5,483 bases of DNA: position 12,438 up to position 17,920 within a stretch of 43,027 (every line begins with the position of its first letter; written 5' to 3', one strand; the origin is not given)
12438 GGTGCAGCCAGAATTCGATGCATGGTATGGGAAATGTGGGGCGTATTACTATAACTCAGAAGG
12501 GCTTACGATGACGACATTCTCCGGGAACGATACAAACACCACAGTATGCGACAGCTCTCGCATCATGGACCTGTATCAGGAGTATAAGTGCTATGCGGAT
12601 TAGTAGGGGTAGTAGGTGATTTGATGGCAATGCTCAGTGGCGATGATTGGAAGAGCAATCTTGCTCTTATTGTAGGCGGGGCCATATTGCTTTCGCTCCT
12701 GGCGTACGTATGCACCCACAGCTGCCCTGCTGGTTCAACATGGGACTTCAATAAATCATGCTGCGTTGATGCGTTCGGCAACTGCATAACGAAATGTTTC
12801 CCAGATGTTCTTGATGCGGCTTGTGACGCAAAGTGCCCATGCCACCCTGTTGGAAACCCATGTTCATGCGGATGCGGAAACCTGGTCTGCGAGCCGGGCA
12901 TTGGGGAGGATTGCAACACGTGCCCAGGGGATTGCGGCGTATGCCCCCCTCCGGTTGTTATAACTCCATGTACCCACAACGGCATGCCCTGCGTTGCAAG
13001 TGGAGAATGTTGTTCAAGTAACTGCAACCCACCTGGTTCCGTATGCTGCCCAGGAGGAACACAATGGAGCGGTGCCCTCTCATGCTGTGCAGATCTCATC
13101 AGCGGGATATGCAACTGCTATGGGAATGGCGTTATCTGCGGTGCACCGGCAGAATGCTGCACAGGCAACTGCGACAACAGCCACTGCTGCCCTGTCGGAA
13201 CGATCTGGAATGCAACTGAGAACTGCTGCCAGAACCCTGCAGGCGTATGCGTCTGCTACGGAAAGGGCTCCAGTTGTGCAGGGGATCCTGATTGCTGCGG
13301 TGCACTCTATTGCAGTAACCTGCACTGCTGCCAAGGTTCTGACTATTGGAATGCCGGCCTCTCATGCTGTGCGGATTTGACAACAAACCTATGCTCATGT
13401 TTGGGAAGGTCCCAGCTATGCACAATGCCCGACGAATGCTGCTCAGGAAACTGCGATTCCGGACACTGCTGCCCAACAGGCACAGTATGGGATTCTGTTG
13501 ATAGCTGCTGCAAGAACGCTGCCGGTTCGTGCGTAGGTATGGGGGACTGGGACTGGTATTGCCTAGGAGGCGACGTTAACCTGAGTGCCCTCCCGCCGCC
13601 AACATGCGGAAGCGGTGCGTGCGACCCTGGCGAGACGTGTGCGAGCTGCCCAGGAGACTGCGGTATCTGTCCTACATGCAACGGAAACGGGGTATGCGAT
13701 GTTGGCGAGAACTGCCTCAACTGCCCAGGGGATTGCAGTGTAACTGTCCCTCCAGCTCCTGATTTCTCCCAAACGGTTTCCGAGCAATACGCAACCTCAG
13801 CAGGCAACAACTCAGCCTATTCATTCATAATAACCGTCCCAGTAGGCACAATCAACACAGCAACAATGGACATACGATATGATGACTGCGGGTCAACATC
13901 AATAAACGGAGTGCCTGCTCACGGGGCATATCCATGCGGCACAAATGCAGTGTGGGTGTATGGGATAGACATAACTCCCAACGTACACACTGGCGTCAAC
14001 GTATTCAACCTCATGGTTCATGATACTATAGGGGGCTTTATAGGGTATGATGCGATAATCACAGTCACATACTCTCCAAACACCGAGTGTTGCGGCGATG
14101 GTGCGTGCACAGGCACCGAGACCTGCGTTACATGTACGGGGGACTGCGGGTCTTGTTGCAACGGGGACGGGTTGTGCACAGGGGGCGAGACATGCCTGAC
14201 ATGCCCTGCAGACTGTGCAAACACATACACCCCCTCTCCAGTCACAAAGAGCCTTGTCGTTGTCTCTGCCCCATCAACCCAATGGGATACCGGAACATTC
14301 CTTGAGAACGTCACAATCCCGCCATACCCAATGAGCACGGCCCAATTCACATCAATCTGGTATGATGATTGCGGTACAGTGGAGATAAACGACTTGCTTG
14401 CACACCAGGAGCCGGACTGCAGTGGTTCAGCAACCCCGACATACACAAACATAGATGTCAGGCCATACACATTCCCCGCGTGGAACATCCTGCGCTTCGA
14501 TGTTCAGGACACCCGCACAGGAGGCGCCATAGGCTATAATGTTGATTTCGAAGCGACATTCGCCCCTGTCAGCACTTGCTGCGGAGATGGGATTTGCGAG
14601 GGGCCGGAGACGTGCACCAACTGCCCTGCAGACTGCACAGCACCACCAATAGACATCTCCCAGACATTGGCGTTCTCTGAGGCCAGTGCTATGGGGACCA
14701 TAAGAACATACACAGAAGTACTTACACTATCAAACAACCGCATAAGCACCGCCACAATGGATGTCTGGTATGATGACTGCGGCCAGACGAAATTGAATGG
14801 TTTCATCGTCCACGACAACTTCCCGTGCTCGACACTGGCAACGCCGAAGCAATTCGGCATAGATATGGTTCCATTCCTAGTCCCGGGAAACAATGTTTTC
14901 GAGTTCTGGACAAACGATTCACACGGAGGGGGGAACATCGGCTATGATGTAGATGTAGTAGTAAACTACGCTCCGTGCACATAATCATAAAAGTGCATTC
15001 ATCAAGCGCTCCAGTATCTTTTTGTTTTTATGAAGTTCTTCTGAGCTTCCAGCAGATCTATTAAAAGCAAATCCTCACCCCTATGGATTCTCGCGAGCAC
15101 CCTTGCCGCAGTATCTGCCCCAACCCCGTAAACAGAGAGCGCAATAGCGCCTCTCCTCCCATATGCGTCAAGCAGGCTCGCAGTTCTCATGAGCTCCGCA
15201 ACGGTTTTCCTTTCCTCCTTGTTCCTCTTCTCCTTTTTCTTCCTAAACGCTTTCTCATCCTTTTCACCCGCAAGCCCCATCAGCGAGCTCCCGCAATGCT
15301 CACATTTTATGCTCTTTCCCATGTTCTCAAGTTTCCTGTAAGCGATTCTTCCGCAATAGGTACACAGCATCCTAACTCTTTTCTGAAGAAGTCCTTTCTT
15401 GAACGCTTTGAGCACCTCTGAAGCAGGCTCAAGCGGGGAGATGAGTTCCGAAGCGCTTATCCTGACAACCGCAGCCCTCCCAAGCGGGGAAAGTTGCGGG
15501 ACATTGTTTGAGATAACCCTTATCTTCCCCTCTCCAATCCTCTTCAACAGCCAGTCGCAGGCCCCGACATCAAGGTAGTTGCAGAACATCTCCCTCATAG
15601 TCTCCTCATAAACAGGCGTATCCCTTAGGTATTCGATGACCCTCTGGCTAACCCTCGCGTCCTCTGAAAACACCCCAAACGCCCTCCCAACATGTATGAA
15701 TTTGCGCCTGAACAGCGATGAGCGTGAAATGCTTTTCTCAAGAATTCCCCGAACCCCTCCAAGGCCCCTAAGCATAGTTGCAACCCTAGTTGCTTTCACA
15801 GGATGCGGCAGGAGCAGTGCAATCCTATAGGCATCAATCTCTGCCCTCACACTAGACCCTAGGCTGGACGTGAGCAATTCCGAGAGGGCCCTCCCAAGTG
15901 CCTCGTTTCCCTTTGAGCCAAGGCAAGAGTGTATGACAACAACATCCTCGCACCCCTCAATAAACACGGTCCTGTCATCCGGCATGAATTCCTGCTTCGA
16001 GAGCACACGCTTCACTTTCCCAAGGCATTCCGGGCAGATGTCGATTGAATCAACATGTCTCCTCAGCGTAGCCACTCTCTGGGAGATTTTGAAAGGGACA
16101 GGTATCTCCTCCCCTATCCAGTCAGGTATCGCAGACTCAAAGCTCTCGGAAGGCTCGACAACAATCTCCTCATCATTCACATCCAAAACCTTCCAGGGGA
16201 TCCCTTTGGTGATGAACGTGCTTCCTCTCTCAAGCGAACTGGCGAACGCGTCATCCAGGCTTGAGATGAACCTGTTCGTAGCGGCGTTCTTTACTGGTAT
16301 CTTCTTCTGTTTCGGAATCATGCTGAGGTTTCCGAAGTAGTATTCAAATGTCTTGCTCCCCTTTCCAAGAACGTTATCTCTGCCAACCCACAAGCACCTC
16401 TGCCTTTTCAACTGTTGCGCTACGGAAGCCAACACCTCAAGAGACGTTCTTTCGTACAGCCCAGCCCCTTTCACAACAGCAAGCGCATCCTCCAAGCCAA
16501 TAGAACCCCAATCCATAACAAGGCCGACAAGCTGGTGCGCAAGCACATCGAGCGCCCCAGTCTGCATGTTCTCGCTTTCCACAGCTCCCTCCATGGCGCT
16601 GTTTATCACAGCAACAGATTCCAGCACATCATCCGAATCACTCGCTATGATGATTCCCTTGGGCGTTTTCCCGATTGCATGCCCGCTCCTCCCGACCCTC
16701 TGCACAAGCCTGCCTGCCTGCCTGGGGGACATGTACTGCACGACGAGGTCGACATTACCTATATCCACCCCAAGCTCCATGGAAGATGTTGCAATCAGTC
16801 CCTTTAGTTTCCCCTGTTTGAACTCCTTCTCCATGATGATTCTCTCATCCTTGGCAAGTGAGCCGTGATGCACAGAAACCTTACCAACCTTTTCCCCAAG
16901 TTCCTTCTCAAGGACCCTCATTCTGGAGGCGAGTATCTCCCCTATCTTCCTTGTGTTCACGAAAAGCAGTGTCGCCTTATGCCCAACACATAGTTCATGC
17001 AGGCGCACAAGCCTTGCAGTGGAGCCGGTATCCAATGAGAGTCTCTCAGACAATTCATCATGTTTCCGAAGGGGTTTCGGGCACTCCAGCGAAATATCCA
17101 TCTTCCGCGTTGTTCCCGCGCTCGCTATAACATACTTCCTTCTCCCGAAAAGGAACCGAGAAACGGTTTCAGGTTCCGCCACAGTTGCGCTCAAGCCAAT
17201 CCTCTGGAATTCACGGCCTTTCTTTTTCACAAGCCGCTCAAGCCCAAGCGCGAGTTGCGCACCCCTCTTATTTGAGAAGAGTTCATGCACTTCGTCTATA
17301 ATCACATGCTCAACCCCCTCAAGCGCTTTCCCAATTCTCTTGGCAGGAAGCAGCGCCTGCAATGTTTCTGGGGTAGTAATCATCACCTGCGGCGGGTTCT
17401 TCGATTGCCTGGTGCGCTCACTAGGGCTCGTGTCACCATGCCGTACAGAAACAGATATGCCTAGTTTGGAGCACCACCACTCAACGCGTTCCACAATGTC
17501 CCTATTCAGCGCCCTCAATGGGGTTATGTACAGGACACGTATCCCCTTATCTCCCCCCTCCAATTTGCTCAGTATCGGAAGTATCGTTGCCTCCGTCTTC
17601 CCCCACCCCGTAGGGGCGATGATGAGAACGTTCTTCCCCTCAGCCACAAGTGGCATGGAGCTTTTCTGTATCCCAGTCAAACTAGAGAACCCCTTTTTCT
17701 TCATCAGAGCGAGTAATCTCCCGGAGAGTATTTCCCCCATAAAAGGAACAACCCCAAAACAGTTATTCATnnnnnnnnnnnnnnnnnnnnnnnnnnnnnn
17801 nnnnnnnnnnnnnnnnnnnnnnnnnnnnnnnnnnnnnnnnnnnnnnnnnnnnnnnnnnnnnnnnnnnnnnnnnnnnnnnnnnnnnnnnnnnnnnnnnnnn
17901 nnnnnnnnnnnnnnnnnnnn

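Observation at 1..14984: Candidate undescribed envelope system: seven paralogous membrane proteins, an anchored protein and two very large Cys-rich surface proteins in one coupled block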

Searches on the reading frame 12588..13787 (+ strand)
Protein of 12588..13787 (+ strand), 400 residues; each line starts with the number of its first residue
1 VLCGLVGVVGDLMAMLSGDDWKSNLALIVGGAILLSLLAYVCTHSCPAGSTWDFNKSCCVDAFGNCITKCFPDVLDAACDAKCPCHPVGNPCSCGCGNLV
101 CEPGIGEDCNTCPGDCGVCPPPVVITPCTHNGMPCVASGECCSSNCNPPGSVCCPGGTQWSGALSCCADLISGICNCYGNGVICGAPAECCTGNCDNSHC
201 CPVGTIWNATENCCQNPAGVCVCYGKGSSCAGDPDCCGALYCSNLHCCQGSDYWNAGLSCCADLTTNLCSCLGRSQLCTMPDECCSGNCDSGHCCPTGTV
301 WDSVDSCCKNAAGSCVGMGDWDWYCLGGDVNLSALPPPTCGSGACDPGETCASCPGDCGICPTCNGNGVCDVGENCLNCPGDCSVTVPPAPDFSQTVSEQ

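Call 65: search_protein_families(library=pfam, proteins=[window:12588-13787:+], max_evalue=1)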
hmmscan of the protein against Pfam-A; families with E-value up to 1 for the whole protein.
window:12588-13787:+ (400 aa): 1 family
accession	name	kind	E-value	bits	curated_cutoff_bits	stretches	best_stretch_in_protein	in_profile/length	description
PF18805.7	LRR_10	-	0.21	11.8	30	1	45-58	32-45/67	Leucine-rich repeat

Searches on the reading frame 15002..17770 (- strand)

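Call 81: search_protein_families(library=pfam, proteins=[window:15002-17770:-], max_evalue=0.001)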
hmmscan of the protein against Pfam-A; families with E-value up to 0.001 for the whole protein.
window:15002-17770:- (922 aa): 5 families
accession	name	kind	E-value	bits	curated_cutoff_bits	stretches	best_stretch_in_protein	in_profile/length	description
PF00270.35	DEAD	-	3e-37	128.4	26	1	32-199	1-163/167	DEAD/DEAH box helicase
PF08494.16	DEAD_assoc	-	4.8e-31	108.5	23.5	1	596-764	1-191/191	DEAD/H associated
PF00271.37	Helicase_C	-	3.3e-19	69.6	23.5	1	263-364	14-108/110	Helicase conserved C-terminal domain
PF04851.21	ResIII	-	2e-09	38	22.5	1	44-197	22-162/164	Type III restriction enzyme, res subunit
PF19306.5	WH_Lhr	-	1.9e-07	31.1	27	1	394-543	5-163/168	Large helicase-related protein, winged helix domain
